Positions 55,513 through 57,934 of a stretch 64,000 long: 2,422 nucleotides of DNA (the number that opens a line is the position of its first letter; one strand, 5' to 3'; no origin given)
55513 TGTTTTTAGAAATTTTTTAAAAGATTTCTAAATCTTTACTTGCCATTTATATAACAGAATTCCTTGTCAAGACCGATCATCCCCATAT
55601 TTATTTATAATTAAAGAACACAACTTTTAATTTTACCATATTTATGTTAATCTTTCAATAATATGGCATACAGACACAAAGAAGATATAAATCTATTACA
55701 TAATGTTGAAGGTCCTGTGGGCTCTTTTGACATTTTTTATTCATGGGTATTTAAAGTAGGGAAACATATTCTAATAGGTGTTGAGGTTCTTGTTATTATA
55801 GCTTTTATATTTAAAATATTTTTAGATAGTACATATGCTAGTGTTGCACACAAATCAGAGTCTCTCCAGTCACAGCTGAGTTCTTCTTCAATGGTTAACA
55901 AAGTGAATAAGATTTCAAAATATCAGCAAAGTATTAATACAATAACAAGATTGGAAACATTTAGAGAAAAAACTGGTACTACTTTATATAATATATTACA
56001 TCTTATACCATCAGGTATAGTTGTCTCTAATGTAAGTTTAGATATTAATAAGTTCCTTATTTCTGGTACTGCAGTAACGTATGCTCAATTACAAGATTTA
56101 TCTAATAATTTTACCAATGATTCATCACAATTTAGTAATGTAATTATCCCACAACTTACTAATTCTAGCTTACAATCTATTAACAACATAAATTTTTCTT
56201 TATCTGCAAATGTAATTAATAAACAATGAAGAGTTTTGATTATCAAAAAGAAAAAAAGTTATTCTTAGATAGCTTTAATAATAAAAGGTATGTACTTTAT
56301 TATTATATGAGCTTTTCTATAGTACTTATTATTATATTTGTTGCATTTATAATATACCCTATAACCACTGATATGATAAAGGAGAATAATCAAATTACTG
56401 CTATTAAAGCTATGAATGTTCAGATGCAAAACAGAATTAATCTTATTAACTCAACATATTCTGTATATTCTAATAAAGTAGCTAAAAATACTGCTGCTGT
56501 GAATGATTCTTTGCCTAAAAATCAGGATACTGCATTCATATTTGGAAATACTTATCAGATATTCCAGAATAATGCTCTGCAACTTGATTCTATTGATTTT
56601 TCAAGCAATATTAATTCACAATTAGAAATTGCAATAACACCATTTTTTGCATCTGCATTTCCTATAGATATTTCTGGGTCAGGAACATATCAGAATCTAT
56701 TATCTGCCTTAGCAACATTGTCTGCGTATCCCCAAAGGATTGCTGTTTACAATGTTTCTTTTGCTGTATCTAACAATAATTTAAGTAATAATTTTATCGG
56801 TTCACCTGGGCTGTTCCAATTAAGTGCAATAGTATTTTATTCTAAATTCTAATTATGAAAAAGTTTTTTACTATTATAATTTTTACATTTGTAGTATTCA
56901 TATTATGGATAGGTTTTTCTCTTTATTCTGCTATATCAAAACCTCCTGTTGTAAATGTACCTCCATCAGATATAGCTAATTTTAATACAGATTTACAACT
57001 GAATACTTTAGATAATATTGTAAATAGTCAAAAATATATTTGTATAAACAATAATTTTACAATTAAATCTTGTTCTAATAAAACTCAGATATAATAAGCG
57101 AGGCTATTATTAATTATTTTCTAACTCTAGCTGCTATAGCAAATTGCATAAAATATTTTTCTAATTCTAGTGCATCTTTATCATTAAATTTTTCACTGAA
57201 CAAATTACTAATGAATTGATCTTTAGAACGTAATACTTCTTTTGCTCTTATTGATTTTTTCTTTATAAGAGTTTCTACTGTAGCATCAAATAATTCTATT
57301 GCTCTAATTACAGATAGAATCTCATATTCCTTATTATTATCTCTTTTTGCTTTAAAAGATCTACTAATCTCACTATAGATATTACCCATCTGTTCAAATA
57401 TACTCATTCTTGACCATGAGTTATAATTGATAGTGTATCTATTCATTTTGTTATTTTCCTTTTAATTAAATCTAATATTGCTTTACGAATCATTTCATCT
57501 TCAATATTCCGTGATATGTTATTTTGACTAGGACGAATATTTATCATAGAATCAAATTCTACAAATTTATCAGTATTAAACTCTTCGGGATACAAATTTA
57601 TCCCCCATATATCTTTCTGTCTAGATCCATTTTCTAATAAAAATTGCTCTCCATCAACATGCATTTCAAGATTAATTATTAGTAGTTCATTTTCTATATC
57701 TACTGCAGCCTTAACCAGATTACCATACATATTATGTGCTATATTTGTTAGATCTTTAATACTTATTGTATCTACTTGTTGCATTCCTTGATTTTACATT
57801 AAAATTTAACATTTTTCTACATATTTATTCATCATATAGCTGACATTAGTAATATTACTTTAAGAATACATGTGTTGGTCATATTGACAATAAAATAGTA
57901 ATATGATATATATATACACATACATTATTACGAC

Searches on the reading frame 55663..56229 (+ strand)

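Call 11: search_protein_families(library=pfam, proteins=[window:55663-56229:+], max_evalue=0.001)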
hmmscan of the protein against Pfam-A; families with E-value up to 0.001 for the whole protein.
window:55663-56229:+ (188 aa): 1 family
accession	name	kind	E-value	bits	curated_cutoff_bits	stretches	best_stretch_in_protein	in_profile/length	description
PF05137.18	PilN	-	1.7e-05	25.2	22.8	1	113-183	8-77/78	Fimbrial assembly protein (PilN)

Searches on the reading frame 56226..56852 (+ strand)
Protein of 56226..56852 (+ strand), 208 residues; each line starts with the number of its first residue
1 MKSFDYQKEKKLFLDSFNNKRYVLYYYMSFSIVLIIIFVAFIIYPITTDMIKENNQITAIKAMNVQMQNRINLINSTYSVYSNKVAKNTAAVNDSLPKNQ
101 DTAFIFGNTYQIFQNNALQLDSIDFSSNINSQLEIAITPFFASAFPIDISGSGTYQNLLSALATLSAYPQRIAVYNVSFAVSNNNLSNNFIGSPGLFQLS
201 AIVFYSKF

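Call 11: search_protein_families(library=pfam, proteins=[window:56226-56852:+], max_evalue=0.001)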
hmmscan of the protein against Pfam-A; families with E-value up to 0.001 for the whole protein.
window:56226-56852:+ (208 aa): 0 families

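Call 18: search_protein_families(library=pfam, proteins=[window:56226-56852:+], max_evalue=0.01)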
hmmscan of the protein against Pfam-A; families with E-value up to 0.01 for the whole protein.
window:56226-56852:+ (208 aa): 1 family
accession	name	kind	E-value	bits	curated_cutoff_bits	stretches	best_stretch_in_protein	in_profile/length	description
PF04350.18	PilO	-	0.0027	18.3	22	1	77-185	27-127/145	Pilus assembly protein, PilO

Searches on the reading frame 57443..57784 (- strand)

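Call 11: search_protein_families(library=pfam, proteins=[window:57443-57784:-], max_evalue=0.001)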
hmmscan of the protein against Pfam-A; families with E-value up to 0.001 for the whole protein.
window:57443-57784:- (113 aa): 1 family
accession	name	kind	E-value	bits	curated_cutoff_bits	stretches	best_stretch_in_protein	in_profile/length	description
PF18924.5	DUF5674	-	1.2e-30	106.2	27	1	7-108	7-107/109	Protein of unknown function (DUF5674)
